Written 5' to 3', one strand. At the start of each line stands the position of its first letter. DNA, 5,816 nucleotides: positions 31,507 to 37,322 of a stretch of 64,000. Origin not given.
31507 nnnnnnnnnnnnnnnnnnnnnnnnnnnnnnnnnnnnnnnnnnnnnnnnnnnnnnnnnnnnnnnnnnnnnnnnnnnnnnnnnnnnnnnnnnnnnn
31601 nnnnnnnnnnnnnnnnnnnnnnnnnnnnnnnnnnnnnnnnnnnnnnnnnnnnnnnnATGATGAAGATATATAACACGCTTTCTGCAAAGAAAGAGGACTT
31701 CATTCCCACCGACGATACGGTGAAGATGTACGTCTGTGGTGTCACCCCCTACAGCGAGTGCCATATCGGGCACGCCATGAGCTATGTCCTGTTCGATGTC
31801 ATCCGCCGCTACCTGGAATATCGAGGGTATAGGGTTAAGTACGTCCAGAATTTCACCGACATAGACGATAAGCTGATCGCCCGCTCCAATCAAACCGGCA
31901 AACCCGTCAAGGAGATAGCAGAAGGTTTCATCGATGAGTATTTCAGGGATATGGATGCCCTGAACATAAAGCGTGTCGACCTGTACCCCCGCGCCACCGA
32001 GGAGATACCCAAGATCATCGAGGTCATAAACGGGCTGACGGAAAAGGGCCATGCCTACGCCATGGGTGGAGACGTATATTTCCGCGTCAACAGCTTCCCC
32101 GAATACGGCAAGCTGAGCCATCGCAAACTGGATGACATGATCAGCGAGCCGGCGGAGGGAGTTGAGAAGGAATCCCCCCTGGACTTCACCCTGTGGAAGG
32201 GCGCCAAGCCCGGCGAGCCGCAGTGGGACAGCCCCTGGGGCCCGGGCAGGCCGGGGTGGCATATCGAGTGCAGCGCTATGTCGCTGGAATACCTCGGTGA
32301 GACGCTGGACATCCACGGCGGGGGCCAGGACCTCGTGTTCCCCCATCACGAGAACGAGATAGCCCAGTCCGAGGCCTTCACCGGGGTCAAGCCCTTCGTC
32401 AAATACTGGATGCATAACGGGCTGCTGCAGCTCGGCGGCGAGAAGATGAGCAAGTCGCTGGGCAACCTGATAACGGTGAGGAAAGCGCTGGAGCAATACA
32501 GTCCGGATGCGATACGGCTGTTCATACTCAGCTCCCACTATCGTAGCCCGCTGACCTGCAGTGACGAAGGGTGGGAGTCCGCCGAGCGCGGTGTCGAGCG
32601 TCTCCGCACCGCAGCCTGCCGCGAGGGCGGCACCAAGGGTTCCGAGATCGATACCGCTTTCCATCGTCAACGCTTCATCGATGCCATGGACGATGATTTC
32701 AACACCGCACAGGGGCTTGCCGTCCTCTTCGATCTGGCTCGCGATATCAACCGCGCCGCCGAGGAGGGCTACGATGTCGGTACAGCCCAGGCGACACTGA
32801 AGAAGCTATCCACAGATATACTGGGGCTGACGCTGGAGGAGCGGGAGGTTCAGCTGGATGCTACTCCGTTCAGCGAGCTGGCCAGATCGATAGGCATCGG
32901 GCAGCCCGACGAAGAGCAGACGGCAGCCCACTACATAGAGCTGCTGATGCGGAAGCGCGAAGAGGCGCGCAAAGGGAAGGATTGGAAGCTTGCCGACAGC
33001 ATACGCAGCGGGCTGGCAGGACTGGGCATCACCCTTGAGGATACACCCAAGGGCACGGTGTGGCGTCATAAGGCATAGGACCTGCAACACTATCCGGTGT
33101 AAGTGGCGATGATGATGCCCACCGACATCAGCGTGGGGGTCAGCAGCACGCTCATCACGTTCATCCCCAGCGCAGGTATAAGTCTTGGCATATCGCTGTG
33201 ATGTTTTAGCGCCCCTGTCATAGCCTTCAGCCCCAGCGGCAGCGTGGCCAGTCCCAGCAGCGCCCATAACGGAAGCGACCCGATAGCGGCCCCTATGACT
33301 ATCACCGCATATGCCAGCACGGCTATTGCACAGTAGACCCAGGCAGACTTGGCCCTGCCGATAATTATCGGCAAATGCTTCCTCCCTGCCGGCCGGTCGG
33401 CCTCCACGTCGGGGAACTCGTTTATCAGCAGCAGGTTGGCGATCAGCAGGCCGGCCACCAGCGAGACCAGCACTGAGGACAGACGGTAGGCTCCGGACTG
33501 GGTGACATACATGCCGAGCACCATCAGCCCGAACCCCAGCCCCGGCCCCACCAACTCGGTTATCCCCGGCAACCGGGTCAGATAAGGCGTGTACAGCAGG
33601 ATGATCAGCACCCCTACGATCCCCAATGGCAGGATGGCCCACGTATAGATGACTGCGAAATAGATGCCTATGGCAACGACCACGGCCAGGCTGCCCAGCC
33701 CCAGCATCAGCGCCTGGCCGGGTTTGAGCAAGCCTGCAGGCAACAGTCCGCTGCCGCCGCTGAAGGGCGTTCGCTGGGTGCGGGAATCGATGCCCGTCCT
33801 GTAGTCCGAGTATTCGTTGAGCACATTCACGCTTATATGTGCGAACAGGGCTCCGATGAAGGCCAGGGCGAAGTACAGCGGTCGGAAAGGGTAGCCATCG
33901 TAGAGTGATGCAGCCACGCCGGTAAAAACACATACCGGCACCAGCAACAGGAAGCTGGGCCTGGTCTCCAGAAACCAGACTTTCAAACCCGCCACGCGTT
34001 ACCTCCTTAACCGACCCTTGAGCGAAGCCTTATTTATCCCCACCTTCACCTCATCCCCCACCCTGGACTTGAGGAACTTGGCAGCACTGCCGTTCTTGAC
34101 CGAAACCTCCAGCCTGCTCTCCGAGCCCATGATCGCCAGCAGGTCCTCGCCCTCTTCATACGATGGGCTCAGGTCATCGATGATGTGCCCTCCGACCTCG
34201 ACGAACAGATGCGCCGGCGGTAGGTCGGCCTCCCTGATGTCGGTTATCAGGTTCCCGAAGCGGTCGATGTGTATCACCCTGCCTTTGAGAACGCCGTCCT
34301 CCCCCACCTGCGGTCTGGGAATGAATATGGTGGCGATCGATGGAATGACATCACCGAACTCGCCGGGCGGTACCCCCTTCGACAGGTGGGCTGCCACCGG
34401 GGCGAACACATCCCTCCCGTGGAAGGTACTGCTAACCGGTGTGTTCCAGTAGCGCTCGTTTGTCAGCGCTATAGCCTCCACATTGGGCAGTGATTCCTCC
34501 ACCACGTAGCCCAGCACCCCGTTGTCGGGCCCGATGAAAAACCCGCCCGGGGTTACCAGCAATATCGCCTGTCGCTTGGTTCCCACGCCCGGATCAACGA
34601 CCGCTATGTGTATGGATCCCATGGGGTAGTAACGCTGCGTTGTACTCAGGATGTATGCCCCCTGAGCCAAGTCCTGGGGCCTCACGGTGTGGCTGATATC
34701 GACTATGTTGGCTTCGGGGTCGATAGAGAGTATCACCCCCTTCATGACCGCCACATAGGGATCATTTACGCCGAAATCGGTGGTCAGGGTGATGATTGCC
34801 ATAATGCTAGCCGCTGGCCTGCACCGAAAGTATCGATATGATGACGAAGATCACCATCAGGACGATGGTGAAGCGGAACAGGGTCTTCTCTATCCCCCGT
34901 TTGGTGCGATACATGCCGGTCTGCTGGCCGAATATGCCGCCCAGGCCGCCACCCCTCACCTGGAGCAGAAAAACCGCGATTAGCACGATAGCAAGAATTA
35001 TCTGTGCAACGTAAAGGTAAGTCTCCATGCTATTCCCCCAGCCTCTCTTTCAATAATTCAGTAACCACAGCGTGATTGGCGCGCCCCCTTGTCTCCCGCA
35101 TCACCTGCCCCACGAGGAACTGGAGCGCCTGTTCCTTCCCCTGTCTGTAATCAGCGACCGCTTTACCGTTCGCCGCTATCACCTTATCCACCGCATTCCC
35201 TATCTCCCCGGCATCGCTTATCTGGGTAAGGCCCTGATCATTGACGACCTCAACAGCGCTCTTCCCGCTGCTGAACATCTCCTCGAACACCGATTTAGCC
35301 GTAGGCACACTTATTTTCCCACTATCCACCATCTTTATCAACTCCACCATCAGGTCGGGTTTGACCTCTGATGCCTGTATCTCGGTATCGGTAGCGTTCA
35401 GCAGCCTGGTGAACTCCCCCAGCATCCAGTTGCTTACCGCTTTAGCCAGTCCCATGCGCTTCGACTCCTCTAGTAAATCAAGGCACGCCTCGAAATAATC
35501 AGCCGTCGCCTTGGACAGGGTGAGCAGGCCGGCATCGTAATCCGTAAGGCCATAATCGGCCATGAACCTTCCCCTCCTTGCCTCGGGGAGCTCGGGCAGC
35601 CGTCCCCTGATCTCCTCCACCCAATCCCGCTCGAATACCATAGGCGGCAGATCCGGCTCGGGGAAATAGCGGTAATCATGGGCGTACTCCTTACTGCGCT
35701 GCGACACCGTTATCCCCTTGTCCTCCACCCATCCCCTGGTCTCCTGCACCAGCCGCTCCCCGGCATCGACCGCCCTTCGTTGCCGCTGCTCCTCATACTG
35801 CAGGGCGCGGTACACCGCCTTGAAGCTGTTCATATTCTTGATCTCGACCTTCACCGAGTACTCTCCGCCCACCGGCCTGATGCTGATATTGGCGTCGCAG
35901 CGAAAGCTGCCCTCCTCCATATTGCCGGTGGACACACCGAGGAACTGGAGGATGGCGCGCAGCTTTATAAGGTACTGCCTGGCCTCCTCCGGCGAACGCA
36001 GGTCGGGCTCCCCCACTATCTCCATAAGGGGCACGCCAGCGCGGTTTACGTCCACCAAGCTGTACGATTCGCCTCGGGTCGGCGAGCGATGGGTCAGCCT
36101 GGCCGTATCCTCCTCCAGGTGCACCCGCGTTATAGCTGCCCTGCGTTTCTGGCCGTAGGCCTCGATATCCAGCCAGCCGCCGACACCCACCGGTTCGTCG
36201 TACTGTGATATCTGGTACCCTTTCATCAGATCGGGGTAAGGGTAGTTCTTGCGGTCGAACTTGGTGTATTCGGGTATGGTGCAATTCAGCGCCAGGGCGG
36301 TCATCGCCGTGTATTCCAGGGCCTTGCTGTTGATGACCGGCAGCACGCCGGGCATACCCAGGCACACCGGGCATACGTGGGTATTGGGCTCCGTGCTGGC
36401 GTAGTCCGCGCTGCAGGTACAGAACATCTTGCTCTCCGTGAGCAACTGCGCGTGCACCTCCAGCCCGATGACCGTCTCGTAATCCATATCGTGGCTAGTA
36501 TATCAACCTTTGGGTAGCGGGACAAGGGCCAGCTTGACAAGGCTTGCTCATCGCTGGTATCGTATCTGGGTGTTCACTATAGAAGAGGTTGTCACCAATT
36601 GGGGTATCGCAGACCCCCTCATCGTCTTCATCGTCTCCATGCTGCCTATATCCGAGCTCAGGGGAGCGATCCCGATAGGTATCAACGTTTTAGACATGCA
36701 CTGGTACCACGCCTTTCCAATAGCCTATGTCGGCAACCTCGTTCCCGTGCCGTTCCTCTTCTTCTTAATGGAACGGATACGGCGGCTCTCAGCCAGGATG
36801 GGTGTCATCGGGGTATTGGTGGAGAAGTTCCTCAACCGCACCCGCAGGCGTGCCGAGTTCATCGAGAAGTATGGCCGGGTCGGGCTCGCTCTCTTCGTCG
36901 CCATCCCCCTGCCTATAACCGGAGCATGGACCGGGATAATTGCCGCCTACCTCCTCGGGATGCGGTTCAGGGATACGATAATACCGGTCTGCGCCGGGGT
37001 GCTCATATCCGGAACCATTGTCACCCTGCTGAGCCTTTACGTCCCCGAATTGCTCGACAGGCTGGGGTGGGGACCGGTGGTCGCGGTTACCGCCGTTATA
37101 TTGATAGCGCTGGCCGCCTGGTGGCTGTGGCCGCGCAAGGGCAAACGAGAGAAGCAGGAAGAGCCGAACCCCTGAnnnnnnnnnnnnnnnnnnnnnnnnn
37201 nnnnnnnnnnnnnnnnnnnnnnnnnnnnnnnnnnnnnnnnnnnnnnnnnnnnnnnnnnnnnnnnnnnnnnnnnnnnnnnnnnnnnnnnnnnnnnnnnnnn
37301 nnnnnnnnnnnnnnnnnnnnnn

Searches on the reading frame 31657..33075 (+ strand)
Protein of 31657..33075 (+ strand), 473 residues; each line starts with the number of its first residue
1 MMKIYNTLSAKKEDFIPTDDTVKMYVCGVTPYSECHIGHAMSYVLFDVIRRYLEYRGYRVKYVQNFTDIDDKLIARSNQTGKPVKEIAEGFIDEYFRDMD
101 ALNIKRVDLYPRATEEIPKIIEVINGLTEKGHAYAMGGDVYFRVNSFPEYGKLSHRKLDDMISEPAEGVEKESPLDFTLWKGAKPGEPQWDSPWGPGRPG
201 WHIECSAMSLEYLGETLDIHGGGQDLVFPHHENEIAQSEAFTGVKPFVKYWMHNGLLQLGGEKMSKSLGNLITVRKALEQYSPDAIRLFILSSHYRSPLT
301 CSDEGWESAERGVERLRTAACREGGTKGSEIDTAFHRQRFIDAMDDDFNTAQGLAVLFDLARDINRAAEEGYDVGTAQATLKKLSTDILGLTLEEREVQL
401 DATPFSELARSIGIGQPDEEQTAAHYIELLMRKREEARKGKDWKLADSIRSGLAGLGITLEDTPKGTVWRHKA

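Call 13: search_protein_families(library=pfam, proteins=[window:31657-33075:+], max_evalue=0.00001)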
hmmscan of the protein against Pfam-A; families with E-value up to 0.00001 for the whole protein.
window:31657-33075:+ (473 aa): 6 families
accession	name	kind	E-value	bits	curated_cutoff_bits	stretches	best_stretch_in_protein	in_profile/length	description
PF01406.26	tRNA-synt_1e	-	1.2e-126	422.6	27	1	19-309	7-299/301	tRNA synthetases class I (C) catalytic domain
PF09190.17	DALR_2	-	2.6e-17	63.5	22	1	339-393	1-56/57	DALR domain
PF00133.28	tRNA-synt_1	-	1.1e-13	51.2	22.7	1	218-297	330-409/414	tRNA synthetases class I (I, L, M and V)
PF09334.17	tRNA-synt_1g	-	5.7e-13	48.8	20.1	0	33-135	12-115/391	tRNA synthetases class I (M)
PF23493.1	CysS_C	-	3.9e-07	30.5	23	1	430-470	11-51/51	Cysteinyl-tRNA ligase anticodon binding domain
PF01921.24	tRNA-synt_1f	-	5.6e-07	29.2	27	0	256-293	275-312/360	tRNA synthetases class I (K)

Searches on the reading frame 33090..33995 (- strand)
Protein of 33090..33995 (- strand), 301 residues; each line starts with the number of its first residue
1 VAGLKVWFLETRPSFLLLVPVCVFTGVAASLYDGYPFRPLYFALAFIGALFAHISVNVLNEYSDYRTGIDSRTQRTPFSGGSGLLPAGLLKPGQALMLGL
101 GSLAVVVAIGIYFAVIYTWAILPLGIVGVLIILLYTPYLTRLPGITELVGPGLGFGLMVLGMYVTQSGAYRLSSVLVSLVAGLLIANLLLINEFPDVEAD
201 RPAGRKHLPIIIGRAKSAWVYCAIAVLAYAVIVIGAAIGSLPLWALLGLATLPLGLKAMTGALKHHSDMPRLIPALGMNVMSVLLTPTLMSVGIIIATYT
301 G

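Call 13: search_protein_families(library=pfam, proteins=[window:33090-33995:-], max_evalue=0.00001)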
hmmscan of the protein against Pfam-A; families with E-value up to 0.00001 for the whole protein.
window:33090-33995:- (301 aa): 1 family
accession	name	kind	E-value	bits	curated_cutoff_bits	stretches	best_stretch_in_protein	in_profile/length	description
PF01040.23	UbiA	-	4.3e-30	105.3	34.2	1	23-259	3-230/250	UbiA prenyltransferase family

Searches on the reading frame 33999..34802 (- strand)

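Call 13: search_protein_families(library=pfam, proteins=[window:33999-34802:-], max_evalue=0.00001)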
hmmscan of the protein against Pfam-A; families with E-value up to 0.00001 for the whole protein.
window:33999-34802:- (267 aa): 2 families
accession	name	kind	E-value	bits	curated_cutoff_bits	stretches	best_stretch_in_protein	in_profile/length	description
PF01887.21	SAM_HAT_N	-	2.9e-57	193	26.3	1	4-150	1-145/145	SAM hydroxide adenosyltransferase N-terminal domain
PF20257.3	SAM_HAT_C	-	2.5e-15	57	25.5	1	174-253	1-84/84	SAM hydroxide adenosyltransferase C-terminal domain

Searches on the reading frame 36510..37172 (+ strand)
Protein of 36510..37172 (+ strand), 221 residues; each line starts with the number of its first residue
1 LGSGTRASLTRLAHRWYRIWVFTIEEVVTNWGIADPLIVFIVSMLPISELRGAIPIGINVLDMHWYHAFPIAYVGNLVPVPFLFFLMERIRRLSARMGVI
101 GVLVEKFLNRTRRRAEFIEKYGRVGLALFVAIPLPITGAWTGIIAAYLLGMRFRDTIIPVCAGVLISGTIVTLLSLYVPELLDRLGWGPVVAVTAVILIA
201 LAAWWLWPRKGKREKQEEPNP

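Call 13: search_protein_families(library=pfam, proteins=[window:36510-37172:+], max_evalue=0.00001)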
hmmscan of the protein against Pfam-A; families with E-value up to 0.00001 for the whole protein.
window:36510-37172:+ (221 aa): 1 family
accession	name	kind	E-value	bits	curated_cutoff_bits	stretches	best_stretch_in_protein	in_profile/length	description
PF06695.16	Sm_multidrug_ex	-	2.4e-38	131.9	30.7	1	49-170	1-121/121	Putative small multi-drug export protein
